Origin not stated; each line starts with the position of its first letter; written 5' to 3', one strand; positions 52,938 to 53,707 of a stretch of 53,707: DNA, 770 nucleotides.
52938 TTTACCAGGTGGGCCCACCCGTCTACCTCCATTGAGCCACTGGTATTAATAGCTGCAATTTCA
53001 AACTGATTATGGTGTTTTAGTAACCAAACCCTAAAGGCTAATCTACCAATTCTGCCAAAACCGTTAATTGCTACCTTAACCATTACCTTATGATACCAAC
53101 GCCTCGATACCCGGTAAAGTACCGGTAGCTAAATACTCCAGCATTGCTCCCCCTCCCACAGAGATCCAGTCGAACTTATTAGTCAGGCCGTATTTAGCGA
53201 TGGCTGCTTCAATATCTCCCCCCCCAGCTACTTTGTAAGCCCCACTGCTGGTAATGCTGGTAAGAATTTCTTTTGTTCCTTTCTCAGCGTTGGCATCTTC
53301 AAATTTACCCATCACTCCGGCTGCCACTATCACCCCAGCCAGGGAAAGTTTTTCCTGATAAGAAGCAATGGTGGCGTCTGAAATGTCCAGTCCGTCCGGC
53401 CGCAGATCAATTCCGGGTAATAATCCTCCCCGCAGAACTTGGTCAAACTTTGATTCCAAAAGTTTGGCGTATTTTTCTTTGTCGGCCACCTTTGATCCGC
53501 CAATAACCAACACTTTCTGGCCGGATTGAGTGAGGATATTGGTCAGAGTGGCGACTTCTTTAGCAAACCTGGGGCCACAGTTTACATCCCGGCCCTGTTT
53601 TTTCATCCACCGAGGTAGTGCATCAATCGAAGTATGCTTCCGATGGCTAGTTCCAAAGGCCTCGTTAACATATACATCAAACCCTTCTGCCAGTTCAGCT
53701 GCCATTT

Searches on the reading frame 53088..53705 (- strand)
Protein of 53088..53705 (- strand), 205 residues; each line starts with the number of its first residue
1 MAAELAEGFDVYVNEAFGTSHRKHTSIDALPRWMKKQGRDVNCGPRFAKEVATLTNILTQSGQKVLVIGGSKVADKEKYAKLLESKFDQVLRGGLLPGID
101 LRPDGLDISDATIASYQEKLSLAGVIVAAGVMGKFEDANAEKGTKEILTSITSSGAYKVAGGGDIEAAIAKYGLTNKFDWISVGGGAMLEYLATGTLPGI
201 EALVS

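Call 24: find_encoding_contigs(protein=window:53088-53705:-, flank=10000, max_places=4)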
Protein window:53088-53705:- (205 aa): no gene with exactly this product is on record in the collection.
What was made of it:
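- Tried and rejected: The look-up of the edge protein found nothing (call 24).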
